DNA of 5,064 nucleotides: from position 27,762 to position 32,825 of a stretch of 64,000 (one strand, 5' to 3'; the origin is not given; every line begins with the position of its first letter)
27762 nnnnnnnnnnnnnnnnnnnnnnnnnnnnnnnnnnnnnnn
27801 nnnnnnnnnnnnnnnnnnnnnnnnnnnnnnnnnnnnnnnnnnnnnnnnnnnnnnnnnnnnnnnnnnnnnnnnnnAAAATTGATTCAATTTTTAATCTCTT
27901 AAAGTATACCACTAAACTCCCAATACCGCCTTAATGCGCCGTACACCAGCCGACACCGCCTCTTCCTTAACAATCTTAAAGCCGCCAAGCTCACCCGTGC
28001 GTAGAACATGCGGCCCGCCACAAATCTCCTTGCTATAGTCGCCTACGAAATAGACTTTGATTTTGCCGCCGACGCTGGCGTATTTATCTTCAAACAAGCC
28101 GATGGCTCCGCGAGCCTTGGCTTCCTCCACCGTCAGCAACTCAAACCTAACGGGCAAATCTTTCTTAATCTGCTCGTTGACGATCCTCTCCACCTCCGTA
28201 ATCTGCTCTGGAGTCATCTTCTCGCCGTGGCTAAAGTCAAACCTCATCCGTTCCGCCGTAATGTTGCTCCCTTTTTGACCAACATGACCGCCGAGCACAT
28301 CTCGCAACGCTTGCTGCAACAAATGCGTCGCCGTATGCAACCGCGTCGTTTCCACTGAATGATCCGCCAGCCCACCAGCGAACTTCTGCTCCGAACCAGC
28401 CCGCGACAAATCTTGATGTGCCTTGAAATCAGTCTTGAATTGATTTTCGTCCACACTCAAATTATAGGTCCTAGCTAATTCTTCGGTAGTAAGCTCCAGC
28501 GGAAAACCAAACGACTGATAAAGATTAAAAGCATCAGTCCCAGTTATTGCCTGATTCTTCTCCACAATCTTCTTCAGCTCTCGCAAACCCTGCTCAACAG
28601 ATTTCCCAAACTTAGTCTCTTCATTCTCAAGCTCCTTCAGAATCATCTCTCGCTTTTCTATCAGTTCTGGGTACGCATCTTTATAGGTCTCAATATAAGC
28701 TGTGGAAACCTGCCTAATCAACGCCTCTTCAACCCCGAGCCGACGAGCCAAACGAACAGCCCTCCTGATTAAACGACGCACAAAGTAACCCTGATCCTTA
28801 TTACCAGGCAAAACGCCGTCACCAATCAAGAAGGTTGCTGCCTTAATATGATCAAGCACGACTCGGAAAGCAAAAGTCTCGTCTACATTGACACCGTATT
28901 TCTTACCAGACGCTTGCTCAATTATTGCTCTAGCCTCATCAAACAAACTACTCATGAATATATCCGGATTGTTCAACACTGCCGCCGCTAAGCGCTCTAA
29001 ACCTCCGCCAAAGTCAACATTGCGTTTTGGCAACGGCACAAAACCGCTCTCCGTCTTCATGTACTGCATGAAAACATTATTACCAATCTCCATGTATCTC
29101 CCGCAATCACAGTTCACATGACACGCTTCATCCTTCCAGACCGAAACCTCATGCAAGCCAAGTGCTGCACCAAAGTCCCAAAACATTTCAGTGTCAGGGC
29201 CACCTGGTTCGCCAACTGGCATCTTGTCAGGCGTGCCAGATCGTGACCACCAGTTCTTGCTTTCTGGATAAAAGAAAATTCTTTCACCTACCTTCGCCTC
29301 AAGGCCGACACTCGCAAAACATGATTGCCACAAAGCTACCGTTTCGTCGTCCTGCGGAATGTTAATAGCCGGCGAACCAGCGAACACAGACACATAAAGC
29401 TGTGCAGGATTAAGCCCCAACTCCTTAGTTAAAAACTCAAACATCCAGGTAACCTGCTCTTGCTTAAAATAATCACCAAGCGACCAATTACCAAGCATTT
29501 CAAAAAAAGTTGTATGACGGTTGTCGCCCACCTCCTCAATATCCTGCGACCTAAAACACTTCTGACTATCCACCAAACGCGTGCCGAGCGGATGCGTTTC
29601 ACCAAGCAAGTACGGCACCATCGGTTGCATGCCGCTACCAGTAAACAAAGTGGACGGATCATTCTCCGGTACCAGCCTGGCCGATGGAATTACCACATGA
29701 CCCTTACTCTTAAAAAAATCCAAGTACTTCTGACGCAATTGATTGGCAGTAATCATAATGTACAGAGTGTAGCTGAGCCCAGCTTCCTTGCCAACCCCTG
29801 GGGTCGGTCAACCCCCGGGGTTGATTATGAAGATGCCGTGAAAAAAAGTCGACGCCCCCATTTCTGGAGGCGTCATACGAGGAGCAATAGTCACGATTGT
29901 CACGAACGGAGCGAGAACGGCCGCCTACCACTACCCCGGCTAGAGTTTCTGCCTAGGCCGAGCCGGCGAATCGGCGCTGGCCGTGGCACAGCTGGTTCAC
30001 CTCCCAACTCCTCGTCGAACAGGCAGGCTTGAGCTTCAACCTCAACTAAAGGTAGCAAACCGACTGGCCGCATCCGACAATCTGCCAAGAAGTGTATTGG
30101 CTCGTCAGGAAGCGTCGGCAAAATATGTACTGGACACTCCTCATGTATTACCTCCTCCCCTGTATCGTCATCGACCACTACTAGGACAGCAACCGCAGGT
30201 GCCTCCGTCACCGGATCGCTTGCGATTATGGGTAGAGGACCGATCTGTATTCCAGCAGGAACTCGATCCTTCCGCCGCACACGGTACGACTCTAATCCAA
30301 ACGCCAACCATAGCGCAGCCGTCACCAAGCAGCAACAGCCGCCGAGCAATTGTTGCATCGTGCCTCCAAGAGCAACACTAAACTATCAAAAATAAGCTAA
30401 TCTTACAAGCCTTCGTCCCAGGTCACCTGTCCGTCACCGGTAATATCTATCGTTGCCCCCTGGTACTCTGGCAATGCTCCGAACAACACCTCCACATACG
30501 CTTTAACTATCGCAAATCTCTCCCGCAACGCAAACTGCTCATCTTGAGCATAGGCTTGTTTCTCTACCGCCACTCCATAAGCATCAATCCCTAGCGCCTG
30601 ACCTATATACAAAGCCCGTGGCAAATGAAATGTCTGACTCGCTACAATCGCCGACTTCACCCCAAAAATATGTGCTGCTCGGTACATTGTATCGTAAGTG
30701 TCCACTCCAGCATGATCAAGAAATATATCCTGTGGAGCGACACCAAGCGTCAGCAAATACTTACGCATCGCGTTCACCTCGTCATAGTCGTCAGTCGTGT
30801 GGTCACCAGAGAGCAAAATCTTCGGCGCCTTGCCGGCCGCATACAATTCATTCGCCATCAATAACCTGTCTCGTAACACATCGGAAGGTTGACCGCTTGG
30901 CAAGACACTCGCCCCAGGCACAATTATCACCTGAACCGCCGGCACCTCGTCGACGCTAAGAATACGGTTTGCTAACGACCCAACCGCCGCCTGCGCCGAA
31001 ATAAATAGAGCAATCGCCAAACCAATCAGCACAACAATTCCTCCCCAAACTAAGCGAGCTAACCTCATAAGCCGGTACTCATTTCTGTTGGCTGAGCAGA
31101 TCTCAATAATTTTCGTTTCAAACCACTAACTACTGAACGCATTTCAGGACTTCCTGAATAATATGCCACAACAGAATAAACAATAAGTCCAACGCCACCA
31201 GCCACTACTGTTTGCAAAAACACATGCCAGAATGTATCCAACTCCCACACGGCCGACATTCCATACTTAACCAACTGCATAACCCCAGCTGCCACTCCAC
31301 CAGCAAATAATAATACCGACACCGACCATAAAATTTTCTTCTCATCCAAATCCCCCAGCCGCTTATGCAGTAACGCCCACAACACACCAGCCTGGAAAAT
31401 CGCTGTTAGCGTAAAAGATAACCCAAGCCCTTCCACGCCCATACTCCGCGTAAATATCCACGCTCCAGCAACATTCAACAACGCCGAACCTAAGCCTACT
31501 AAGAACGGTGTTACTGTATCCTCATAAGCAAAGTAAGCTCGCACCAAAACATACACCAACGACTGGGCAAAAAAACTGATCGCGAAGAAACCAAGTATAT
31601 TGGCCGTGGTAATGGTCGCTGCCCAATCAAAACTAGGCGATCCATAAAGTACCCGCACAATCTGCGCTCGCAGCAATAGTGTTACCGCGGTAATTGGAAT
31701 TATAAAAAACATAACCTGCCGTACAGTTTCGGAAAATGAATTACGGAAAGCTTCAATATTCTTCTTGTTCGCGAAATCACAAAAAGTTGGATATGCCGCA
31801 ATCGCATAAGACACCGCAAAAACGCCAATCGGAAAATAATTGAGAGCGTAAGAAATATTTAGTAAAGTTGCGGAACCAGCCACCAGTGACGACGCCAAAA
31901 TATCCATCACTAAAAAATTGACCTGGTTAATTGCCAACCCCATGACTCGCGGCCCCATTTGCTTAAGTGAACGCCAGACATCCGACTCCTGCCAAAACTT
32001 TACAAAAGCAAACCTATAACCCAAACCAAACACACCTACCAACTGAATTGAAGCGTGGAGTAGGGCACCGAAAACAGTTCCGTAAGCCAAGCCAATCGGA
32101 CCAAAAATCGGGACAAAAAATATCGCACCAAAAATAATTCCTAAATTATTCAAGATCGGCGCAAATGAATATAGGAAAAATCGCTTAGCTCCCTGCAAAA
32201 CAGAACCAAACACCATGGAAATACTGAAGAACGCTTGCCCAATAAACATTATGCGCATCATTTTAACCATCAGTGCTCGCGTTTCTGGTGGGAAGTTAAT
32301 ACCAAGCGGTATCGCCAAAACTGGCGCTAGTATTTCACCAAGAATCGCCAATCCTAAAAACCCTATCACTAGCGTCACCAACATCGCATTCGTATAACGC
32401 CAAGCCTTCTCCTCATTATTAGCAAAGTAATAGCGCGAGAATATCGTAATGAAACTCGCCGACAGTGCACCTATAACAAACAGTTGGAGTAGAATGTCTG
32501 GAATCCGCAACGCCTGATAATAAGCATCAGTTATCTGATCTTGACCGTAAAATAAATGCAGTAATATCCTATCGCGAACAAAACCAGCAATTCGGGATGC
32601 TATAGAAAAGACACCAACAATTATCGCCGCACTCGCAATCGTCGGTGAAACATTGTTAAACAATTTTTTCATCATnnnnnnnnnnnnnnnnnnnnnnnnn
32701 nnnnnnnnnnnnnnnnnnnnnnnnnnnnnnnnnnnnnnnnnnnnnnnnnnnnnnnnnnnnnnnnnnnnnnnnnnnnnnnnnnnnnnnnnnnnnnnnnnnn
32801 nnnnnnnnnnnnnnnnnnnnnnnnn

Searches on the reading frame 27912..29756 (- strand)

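Call 38: search_protein_families(library=pfam, proteins=[window:27912-29756:-], max_evalue=0.00001)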
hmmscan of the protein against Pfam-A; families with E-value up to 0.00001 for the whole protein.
window:27912-29756:- (614 aa): 2 families
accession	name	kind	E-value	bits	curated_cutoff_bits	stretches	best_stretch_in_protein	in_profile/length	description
PF01411.24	tRNA-synt_2c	-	2.9e-115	386.3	30.3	1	7-459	2-436/552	tRNA synthetases class II (A)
PF07973.19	tRNA_SAD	-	1.3e-15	57.5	24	1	566-608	1-43/44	Threonyl and Alanyl tRNA synthetase second additional domain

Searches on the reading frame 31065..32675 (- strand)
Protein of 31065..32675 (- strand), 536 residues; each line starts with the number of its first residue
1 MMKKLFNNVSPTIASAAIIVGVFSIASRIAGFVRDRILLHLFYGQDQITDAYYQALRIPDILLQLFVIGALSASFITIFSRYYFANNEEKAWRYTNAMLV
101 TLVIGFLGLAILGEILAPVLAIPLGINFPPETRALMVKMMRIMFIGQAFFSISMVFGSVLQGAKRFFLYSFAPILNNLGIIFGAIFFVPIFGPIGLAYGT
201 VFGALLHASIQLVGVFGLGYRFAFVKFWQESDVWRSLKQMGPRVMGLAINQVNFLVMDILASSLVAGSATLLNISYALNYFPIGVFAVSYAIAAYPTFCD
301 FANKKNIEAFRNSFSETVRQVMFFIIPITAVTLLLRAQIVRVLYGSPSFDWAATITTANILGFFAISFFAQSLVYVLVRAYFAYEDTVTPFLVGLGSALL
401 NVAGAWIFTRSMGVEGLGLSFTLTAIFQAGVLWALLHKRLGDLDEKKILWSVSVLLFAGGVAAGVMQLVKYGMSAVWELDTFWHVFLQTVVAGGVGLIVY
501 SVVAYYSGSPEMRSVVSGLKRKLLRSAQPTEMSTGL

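Call 38: search_protein_families(library=pfam, proteins=[window:31065-32675:-], max_evalue=0.00001)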
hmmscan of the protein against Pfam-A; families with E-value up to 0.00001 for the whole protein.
window:31065-32675:- (536 aa): 2 families
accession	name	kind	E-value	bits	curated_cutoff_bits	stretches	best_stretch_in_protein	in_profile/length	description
PF03023.19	MurJ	-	4.7e-77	260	27.4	1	44-470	6-437/451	Lipid II flippase MurJ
PF01554.23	MatE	-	1.9e-09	37.9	24.9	0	67-166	44-141/161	MatE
